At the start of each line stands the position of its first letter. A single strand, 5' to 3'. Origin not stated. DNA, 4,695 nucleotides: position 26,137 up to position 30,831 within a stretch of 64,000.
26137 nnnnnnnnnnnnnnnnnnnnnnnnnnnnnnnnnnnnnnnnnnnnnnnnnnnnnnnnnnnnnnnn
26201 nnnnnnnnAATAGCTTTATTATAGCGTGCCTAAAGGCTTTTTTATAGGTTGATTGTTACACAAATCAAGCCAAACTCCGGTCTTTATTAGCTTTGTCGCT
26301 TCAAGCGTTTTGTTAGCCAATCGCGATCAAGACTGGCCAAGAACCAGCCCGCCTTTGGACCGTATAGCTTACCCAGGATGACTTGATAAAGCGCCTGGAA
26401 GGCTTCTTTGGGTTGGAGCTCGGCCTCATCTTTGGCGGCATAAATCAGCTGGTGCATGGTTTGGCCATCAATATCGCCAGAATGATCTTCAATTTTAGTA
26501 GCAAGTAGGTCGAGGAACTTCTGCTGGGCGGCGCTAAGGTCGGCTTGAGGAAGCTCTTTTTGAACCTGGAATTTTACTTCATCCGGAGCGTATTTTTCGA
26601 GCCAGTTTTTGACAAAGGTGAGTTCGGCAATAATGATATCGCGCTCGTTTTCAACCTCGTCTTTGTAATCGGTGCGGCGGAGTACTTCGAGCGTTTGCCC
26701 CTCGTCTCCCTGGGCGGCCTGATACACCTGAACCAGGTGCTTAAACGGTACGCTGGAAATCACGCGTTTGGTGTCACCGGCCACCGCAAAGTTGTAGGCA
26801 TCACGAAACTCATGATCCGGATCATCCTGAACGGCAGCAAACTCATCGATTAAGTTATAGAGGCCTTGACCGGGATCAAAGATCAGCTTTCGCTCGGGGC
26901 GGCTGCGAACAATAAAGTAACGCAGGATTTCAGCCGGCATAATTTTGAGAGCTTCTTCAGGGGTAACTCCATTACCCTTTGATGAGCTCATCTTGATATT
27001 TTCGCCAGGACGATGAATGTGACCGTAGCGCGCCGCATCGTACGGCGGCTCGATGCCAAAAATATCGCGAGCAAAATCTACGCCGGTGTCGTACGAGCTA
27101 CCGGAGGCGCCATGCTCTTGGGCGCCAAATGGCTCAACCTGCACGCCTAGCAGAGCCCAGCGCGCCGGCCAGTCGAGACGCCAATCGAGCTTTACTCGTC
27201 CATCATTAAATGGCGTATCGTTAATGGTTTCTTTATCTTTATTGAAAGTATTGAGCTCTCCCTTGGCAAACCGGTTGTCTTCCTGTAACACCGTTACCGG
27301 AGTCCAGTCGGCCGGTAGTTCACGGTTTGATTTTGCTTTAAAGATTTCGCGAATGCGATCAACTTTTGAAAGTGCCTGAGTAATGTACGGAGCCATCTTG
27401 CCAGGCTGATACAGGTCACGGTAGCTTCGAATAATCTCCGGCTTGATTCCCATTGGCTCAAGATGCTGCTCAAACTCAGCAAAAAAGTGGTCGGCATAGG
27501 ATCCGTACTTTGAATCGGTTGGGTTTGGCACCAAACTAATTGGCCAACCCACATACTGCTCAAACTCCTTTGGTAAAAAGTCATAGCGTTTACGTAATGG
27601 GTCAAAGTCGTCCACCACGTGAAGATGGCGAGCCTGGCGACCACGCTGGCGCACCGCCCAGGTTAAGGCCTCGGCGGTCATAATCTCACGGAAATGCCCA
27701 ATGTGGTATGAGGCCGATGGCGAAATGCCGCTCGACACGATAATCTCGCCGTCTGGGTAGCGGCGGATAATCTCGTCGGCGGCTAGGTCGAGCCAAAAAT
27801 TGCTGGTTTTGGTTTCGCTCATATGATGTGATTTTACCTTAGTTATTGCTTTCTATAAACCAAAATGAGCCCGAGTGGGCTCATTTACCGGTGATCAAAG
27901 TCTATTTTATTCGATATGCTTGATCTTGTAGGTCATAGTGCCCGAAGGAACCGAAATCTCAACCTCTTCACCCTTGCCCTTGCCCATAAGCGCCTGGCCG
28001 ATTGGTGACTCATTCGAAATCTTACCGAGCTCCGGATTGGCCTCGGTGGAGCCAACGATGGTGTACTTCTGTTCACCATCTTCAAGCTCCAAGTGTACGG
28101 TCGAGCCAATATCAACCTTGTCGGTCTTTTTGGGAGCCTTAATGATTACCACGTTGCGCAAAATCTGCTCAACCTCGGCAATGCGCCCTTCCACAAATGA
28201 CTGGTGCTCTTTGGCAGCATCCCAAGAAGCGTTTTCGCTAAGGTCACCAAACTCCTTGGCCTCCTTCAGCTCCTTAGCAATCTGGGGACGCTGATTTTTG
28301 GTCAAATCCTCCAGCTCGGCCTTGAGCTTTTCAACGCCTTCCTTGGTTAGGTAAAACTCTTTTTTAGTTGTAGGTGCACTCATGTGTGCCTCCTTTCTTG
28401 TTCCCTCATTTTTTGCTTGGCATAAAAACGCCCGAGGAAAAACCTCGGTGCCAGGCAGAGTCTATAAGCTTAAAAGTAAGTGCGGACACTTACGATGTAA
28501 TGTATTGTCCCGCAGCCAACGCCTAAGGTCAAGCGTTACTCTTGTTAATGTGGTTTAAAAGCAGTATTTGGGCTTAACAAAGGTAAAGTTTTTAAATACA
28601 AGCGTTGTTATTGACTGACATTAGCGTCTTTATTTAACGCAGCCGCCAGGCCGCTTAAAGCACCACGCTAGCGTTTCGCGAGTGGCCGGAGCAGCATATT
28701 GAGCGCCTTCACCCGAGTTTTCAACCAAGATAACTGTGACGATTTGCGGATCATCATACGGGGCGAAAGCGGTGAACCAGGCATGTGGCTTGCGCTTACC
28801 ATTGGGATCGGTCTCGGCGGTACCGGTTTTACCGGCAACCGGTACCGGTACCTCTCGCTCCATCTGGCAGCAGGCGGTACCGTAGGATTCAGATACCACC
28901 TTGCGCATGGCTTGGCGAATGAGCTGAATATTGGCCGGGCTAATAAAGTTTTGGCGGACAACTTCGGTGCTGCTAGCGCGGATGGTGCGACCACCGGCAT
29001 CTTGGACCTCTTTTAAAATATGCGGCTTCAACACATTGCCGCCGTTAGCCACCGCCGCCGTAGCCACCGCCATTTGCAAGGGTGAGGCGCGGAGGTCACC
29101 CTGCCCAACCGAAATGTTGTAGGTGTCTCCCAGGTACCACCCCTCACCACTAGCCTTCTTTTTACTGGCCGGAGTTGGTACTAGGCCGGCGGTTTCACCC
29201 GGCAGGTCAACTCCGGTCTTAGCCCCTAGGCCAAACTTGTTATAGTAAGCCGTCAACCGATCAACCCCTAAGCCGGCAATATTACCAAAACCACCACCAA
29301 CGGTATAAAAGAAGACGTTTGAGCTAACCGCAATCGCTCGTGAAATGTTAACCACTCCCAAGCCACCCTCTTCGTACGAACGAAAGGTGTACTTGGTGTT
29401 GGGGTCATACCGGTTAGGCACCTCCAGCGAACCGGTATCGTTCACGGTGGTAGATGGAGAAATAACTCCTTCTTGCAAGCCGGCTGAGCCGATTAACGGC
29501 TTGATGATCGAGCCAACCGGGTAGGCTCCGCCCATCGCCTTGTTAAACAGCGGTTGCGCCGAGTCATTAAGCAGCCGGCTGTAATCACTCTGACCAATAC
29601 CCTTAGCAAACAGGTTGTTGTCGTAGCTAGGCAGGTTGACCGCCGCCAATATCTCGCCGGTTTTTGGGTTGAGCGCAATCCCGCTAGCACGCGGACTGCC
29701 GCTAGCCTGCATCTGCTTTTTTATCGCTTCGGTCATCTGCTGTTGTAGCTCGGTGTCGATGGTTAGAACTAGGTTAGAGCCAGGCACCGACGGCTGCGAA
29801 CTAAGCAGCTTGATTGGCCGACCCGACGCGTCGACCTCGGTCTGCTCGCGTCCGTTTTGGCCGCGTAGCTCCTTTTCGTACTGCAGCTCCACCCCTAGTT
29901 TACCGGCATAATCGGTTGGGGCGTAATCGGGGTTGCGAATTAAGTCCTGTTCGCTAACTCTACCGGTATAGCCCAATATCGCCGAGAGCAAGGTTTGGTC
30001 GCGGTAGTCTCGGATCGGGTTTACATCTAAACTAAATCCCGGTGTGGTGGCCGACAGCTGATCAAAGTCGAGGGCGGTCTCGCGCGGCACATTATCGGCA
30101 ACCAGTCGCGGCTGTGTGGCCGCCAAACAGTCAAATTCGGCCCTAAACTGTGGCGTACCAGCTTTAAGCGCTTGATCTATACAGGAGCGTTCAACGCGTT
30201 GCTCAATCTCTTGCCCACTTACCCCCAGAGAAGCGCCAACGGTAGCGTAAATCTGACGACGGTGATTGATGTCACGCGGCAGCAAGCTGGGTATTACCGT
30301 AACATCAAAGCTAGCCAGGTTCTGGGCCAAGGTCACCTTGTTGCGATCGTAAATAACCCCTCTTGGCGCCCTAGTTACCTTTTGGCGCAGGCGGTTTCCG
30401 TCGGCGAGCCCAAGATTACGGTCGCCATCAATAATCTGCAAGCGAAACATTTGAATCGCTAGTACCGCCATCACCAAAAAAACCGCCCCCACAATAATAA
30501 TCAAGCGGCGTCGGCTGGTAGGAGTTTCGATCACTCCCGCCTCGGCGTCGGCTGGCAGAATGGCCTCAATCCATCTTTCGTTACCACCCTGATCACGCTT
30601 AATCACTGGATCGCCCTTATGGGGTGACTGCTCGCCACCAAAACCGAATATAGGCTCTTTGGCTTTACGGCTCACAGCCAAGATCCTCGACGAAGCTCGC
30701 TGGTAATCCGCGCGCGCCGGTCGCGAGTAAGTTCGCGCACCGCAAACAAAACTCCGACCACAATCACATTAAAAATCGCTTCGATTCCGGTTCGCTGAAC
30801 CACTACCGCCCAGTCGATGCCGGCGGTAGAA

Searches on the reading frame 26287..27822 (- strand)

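Call 77: search_protein_families(library=pfam, proteins=[window:26287-27822:-], max_evalue=0.00001)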
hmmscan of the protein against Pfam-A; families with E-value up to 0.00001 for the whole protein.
window:26287-27822:- (511 aa): 2 families
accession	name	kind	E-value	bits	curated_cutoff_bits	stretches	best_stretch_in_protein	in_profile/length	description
PF01921.24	tRNA-synt_1f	-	3.3e-83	280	27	1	9-334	2-338/360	tRNA synthetases class I (K)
PF09334.17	tRNA-synt_1g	-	5.7e-08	32.4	20.1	0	274-312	324-362/391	tRNA synthetases class I (M)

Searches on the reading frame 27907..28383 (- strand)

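Call 77: search_protein_families(library=pfam, proteins=[window:27907-28383:-], max_evalue=0.00001)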
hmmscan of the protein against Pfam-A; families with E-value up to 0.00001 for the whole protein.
window:27907-28383:- (158 aa): 2 families
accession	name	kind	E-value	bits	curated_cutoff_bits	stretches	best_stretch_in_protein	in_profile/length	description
PF03449.20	GreA_GreB_N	-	2.3e-27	95.4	24.5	1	11-80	2-71/71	Transcription elongation factor, N-terminal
PF01272.25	GreA_GreB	-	1.9e-26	92.2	26.9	1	86-158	2-76/77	Transcription elongation factor, GreA/GreB, C-term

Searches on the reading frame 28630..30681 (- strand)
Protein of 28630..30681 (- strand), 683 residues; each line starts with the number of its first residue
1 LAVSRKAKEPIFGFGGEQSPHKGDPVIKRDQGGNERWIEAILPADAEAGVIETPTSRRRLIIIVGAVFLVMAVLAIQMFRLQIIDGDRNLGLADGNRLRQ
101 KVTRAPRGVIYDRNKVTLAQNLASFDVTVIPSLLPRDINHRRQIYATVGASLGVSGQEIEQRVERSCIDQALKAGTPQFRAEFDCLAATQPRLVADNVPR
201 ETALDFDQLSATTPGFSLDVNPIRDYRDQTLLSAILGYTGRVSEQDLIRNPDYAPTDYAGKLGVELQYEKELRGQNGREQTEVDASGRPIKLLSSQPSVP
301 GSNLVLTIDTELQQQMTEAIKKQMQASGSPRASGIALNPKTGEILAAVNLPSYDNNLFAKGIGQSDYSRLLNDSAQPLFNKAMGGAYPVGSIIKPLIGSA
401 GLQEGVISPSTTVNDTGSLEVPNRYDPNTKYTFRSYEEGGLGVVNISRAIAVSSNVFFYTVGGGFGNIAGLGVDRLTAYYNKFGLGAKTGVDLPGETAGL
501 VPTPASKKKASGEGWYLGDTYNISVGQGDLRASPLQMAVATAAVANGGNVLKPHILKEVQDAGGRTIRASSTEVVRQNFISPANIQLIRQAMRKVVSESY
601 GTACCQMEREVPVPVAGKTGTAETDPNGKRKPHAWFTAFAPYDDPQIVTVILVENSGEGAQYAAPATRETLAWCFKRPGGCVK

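Call 77: search_protein_families(library=pfam, proteins=[window:28630-30681:-], max_evalue=0.00001)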
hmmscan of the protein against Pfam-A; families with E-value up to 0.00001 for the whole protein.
window:28630-30681:- (683 aa): 2 families
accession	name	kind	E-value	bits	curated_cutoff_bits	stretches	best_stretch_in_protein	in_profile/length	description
PF00905.27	Transpeptidase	-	4.4e-62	210.4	22.1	1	335-670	4-297/299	Penicillin binding protein transpeptidase domain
PF03717.20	PBP_dimer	-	1.7e-34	120.3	24.4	1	104-291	3-177/180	Penicillin-binding Protein dimerisation domain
